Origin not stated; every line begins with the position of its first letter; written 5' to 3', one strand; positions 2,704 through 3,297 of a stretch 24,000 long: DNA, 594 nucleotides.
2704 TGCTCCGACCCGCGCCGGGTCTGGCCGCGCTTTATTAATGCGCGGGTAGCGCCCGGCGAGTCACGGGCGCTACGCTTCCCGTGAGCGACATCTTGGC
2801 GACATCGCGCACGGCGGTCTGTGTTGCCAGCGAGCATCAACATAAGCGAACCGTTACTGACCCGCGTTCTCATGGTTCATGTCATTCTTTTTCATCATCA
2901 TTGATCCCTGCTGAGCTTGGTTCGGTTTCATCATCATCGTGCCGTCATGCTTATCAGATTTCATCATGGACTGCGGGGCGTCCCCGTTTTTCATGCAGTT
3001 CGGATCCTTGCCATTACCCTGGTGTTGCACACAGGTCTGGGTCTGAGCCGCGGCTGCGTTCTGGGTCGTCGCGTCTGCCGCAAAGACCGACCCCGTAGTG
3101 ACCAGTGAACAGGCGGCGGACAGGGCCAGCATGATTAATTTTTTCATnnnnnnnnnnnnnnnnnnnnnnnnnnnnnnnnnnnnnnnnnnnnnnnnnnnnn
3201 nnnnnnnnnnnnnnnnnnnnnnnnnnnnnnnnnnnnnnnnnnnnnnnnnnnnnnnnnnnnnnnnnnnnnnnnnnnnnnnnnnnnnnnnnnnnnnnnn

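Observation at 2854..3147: Secreted 97-aa protein with about 21% Met in its C-terminal half (MMK / MMMK / MMMKK blocks)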

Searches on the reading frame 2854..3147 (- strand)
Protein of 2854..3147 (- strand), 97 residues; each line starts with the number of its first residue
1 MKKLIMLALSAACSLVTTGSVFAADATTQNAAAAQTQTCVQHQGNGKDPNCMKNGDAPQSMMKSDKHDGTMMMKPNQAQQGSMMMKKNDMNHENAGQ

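Call 5: search_protein_families(library=ncbifam, proteins=[window:2854-3147:-], max_evalue=0.01)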
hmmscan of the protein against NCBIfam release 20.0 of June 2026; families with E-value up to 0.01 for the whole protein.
window:2854-3147:- (97 aa): 3 families
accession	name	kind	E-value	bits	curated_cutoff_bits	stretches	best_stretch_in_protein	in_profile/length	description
NF033636.1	acid_shock_Asr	equivalog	0.00016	22.4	50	1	1-87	1-66/119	acid resistance repetitive basic protein Asr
NF053514.2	JUQZ_fam_ocin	equivalog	0.0041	17.4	40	1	1-57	1-52/107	BLB8/JUQZ-1 family protein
NF040942.2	hypo_ExtJ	equivalog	0.0042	17.4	52.5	1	1-65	1-63/77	selenite/tellurite reduction operon protein ExtJ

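Call 6: search_protein_families(library=pfam, proteins=[window:2854-3147:-], max_evalue=0.01)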
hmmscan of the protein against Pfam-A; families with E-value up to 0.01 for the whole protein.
window:2854-3147:- (97 aa): 1 family
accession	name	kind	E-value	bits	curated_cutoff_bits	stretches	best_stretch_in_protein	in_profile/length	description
PF23710.1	DUF7155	-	0.0016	19.1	27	1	5-54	7-52/90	Family of unknown function (DUF7155)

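Call 7: find_homologous_proteins(query=window:2854-3147:-, max_evalue=0.001)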
Query window:2854-3147:- (97 aa): 2 proteins with E <= 0.001 among 5 candidates.
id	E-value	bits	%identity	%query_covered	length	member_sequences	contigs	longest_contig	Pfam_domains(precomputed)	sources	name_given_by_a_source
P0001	8.8e-56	203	100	100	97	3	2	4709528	-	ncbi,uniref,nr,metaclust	ncbi:hypothetical protein [Sodalis praecaptivus]|uniref:hypothetical protein n=1 Tax=Sodalis TaxID=8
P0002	1.6e-11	62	51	91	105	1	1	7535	-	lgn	-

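Call 10: find_encoding_contigs(protein=P0002, flank=10000)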
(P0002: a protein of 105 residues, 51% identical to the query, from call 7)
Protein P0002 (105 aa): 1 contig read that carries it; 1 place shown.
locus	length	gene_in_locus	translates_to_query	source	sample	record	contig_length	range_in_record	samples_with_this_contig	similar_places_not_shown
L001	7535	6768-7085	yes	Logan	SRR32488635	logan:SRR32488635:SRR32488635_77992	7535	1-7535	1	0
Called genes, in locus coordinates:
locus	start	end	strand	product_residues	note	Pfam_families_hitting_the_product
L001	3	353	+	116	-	?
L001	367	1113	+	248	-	PF00392:GntR, PF07702:UTRA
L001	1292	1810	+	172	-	PF01641:SelR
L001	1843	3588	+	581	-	PF02683:DsbD_TM (weak), PF00578:AhpC-TSA, PF08534:Redoxin, PF13905:Thioredoxin_8 (weak), PF17991:Thioredoxin_10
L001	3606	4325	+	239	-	PF01625:PMSR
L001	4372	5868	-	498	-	PF00672:HAMP (weak), PF00512:HisKA, PF13581:HATPase_c_2, PF02518:HATPase_c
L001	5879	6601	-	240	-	PF00072:Response_reg, PF00486:Trans_reg_C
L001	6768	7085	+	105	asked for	-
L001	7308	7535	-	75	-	?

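Call 11: find_related_loci(query=window:2854-3147:-, collection=genome_contigs, flank=8000)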
Query window:2854-3147:- (97 aa) in genome_contigs; peptide patterns used: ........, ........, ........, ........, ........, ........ (x = any residue, [..] = any of these).
214 stretches matched a pattern; 1 encode a relative of the query (tblastn E <= 1e-3); 1 distinct loci.
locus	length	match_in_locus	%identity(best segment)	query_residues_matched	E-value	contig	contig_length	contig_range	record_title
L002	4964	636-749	39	41-77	2e-6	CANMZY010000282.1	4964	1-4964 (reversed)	MAG: Verrucomicrobiales bacterium isolate ZH-3nov15-120 genome assembly, contig: ZH-3nov15-C35128, whole genome shotgun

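Call 12: search_protein_representatives(protein=window:2854-3147:-)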
Query: 97 residues. Proteins with E-value up to 0.001 (for the whole library): 5; up to 1e-10: 2; up to 1e-30: 1. The best 5 are listed.
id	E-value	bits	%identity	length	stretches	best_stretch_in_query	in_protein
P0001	2.8e-56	202.9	100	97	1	1-97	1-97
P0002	5.1e-12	61.8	51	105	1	1-96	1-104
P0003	1.0e-09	54.5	43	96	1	1-97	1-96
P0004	1.3e-06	44.6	51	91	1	1-94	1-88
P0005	4.0e-05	39.9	44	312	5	29-53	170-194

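Call 17: find_encoding_contigs(protein=P0003, flank=10000)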
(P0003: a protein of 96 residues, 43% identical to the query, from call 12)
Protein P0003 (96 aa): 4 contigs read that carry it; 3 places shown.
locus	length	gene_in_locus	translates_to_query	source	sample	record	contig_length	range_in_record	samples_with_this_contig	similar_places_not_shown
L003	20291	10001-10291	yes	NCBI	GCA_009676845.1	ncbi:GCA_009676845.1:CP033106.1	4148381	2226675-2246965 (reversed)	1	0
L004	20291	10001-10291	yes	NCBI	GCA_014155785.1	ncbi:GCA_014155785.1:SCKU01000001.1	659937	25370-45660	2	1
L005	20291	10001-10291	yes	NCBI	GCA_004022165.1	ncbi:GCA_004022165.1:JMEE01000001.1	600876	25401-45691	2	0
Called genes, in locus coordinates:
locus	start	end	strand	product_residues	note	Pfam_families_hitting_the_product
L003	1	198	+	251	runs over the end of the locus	PF00345:PapD_N, PF02753:PapD_C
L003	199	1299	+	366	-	PF13954:PapC_N, PF00577:Usher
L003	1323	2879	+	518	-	PF00577:Usher, PF13953:PapC_C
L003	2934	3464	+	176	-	PF00419:Fimbrial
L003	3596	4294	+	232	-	-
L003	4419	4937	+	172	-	PF01641:SelR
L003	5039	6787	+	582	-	PF02683:DsbD_TM (weak), PF08534:Redoxin, PF00578:AhpC-TSA, PF13905:Thioredoxin_8 (weak), PF17991:Thioredoxin_10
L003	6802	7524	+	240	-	PF01625:PMSR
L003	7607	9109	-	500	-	PF00672:HAMP (weak), PF00512:HisKA, PF13581:HATPase_c_2, PF02518:HATPase_c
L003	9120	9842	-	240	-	PF00072:Response_reg, PF00486:Trans_reg_C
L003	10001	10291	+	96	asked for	-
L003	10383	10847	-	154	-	PF11776:RcnB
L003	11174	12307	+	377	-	PF02746:MR_MLE_N, PF13378:MR_MLE_C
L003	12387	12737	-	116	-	PF06993:DUF1304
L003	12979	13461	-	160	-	PF00313:CSD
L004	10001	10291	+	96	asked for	-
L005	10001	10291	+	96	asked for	-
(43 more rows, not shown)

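Call 18: find_encoding_contigs(protein=P0004, flank=10000)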
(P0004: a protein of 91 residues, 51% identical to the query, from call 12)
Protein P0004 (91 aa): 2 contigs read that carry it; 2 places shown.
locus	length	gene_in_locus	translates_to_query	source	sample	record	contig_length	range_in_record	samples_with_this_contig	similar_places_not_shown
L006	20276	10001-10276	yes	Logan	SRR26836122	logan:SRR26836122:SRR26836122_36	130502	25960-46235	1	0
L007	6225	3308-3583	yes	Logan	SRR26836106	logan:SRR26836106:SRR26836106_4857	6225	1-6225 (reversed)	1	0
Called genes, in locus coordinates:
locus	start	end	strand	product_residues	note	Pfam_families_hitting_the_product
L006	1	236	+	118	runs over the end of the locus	PF12084:DUF3561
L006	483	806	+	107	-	PF04977:DivIC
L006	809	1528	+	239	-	PF01128:IspD, PF12804:NTP_transf_3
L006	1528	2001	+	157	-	PF02542:YgbB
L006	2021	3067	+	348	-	PF01142:TruD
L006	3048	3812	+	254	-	PF01975:SurE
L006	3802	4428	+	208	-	PF01135:PCMT, PF13847:Methyltransf_31 (weak), PF13649:Methyltransf_25 (weak)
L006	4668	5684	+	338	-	PF01476:LysM, PF01551:Peptidase_M23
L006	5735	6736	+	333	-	PF00140:Sigma70_r1_2, PF04542:Sigma70_r2, PF04539:Sigma70_r3, PF04545:Sigma70_r4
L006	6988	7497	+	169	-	PF01641:SelR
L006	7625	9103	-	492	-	PF00512:HisKA, PF13581:HATPase_c_2 (weak), PF02518:HATPase_c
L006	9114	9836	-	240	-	PF00072:Response_reg, PF00486:Trans_reg_C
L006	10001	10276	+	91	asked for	-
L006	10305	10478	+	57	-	-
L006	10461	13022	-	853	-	PF01624:MutS_I, PF05188:MutS_II, PF05192:MutS_III, PF05190:MutS_IV, PF00488:MutS_V, PF27441:MutS_C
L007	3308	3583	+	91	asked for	-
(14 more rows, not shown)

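Call 20: list_cluster_members(proteins=[P0001, P0002, P0003, P0004])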
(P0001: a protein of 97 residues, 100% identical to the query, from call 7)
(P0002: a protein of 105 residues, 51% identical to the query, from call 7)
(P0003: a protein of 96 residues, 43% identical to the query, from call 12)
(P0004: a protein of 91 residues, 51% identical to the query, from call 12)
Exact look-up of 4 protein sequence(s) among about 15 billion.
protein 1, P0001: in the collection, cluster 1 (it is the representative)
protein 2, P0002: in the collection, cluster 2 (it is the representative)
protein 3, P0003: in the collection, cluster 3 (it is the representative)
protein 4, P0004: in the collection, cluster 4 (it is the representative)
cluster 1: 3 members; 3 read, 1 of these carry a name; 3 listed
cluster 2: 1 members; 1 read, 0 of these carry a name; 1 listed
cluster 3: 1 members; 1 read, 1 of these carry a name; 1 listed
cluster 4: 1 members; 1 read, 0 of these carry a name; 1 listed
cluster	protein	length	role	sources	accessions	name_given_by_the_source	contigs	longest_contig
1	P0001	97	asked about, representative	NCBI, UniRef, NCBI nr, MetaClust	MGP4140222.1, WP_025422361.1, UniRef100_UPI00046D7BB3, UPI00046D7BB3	hypothetical protein [Sodalis praecaptivus] | hypothetical protein n=1 Tax=Sodalis TaxID=84565 RepID=UPI00046D7BB3 | status=active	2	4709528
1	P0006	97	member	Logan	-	-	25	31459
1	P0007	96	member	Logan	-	-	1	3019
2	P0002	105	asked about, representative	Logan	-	-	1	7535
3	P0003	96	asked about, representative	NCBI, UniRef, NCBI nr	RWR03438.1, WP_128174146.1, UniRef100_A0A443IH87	hypothetical protein ED28_00175 [[Pantoea] beijingensis] | Pentapeptide MXKDX repeat protein n=1 Tax=[Pantoea] beijingensis TaxID=1324864 ... | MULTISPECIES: hypothetical protein [Erwiniaceae]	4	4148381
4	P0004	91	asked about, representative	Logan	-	-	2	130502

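Call 22: search_protein_families(library=ncbifam, alignment_id=A2, max_evalue=10)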
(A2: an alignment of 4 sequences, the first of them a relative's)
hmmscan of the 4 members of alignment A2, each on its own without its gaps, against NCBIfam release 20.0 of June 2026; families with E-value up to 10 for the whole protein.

A. member 1, P0001 (97 aa): 4 families
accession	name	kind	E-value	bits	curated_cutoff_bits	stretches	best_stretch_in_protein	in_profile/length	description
NF033636.1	acid_shock_Asr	equivalog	0.00016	22.4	50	1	1-87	1-66/119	acid resistance repetitive basic protein Asr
NF053514.2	JUQZ_fam_ocin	equivalog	0.0041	17.4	40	1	1-57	1-52/107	BLB8/JUQZ-1 family protein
NF040942.2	hypo_ExtJ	equivalog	0.0042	17.4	52.5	1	1-65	1-63/77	selenite/tellurite reduction operon protein ExtJ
NF041742.1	WGxxGxxG_fam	subfamily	2.9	8.6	35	0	1-43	1-33/69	WGxxGxxG family protein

B. families by the number of members that match (of 4 scanned): 7 families
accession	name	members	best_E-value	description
NF053514.2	JUQZ_fam_ocin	2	0.0041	BLB8/JUQZ-1 family protein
NF033636.1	acid_shock_Asr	1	0.00016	acid resistance repetitive basic protein Asr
NF040942.2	hypo_ExtJ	1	0.0042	selenite/tellurite reduction operon protein ExtJ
NF050188.1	OxThioModRiPPHvfA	1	0.074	oxazolone/thioamide-modified RiPP metallophore HvfA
NF052429.1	LpqS_Mycobact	1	0.1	putative copper homeostasis (lipo)protein LpqS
TIGR04429.1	Phr_nterm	1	0.33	Phr family secreted Rap phosphatase inhibitor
NF041742.1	WGxxGxxG_fam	1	2.9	WGxxGxxG family protein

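Call 56: find_homologous_proteins(query=A2, max_evalue=0.01)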
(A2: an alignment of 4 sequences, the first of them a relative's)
Query A2 (4 sequences) (97 aa, profile of the alignment): 10 proteins with E <= 0.01 among 769 candidates.
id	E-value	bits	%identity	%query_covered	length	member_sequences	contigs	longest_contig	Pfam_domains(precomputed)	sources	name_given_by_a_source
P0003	1.0e-40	156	42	100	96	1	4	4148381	-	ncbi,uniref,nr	ncbi:hypothetical protein ED28_00175 [[Pantoea] beijingensis]|uniref:Pentapeptide MXKDX repeat prote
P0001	3.9e-39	151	100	100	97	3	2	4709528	-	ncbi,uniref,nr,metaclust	ncbi:hypothetical protein [Sodalis praecaptivus]|uniref:hypothetical protein n=1 Tax=Sodalis TaxID=8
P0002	6.4e-38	147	51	91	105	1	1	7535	-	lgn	-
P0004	7.1e-34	134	43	85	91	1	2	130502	-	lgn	-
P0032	3.1e-9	55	38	92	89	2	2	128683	-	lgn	-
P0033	4.4e-8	51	39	92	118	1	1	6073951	-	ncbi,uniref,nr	ncbi:Uncharacterised protein [Raoultella terrigena]|uniref:Pentapeptide MXKDX repeat protein n=1 Tax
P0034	1.2e-7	50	35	91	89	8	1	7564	-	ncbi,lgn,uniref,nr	ncbi:hypothetical protein PFH44_22730 [Raoultella sp. Ech2A]|uniref:hypothetical protein n=1 Tax=Rao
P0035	1.3e-7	50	38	92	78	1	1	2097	-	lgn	-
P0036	9.6e-6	44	37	92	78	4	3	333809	-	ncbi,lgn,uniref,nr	ncbi:hypothetical protein [Raoultella terrigena]|uniref:hypothetical protein n=1 Tax=Raoultella terr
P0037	7.6e-4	38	38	92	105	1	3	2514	-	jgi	jgi:hypothetical protein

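Call 59: find_encoding_contigs(protein=P0036, flank=9000, max_places=2)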
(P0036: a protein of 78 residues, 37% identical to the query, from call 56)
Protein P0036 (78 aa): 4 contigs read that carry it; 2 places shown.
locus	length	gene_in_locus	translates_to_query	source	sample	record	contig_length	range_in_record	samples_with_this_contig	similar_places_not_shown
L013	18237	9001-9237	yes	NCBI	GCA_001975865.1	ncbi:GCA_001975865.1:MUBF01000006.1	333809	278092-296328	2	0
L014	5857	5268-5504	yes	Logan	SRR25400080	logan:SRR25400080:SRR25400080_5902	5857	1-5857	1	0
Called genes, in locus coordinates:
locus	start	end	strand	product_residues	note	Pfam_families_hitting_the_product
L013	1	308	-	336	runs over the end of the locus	PF00419:Fimbrial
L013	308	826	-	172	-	PF00419:Fimbrial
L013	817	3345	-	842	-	PF13954:PapC_N, PF00577:Usher, PF13953:PapC_C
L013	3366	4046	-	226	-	PF00345:PapD_N, PF02753:PapD_C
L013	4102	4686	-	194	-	PF00419:Fimbrial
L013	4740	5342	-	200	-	PF00196:GerE (weak)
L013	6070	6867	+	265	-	PF00486:Trans_reg_C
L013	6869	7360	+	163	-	PF27292:YqeJ_C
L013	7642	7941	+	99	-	-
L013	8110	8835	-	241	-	PF00072:Response_reg, PF00486:Trans_reg_C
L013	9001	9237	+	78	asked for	-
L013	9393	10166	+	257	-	PF12570:DUF3750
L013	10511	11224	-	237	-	PF04474:DUF554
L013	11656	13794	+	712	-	PF03709:OKR_DC_1_N, PF01276:OKR_DC_1, PF03711:OKR_DC_1_C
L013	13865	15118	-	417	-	PF03825:Nuc_H_symport, PF12832:MFS_1_like, PF07690:MFS_1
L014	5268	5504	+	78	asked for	-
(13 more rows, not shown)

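Call 60: find_encoding_contigs(protein=P0032, flank=9000, max_places=1)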
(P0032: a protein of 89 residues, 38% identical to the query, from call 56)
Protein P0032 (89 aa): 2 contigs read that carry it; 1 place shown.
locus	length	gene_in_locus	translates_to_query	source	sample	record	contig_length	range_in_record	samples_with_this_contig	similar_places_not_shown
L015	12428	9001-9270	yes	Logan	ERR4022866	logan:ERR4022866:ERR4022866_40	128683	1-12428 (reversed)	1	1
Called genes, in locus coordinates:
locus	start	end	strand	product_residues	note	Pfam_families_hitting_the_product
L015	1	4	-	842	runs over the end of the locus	PF13954:PapC_N, PF00577:Usher, PF13953:PapC_C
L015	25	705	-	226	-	PF00345:PapD_N, PF02753:PapD_C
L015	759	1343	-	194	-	PF00419:Fimbrial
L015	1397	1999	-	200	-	PF00196:GerE (weak)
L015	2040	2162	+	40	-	-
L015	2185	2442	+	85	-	-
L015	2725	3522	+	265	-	PF00486:Trans_reg_C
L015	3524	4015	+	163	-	PF27292:YqeJ_C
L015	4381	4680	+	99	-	-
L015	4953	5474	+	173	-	PF01641:SelR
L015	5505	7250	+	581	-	PF02683:DsbD_TM (weak), PF00578:AhpC-TSA, PF08534:Redoxin, PF13905:Thioredoxin_8 (weak), PF17991:Thioredoxin_10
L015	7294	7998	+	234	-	PF01625:PMSR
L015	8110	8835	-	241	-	PF00072:Response_reg, PF00486:Trans_reg_C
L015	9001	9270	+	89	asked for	-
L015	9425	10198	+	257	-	PF12570:DUF3750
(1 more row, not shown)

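Call 79: predict_structure(alignment_id=A6)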
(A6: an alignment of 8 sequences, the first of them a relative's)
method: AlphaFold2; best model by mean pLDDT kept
length: 97 residues; sequences in the alignment: 8
mean_pLDDT: 51.1   pTM: 0.14
mean pLDDT of the five models: 51.1, 50.6, 49.8, 45.8, 45.6
residues with pLDDT >= 90: 0; 70-90: 0; 50-70: 57; < 50: 40
segments of 3 or more residues with pLDDT < 50: 19-35, 45-47, 57-66
pLDDT, mean of each block of 10 residues (from residue 1): 56 52 48 50 50 50 47 53 54 50
secondary structure, 60 per line:
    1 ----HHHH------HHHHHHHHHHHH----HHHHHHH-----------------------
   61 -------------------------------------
elements in order: H5-8 H15-26 H31-37

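Call 89: search_solved_structures(query=A6, max_evalue=1)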
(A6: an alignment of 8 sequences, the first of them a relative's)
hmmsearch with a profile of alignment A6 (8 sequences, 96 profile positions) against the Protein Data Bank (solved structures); distinct sequences matched with E-value up to 1: 1.
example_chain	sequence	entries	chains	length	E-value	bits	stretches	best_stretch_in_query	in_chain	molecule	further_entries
4xxl_A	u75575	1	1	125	0.91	13.4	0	6-48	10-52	Cytochrome c class I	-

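Call 91: search_protein_families(library=pfam, alignment_id=A6, max_evalue=10)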
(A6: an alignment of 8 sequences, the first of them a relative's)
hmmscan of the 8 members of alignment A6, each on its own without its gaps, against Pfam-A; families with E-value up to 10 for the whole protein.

A. member 1, P0001 (97 aa): 2 families
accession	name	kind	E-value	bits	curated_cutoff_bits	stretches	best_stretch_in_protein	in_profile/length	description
PF23710.1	DUF7155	-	0.0016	19.1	27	1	5-54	7-52/90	Family of unknown function (DUF7155)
PF12071.13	DUF3551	-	0.21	12.2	26.5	1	1-51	1-44/78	Protein of unknown function (DUF3551)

B. families by the number of members that match (of 8 scanned): 6 families
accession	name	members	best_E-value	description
PF23710.1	DUF7155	1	0.0016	Family of unknown function (DUF7155)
PF20187.3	DUF6550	1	0.0084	Family of unknown function (DUF6550)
PF12071.13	DUF3551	1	0.21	Protein of unknown function (DUF3551)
PF02643.20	DUF192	1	0.31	Uncharacterized ACR, COG1430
PF13985.11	YbgS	1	1.3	YbgS-like protein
PF16810.10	RXLR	1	3.4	RXLR phytopathogen effector protein, Avirulence activity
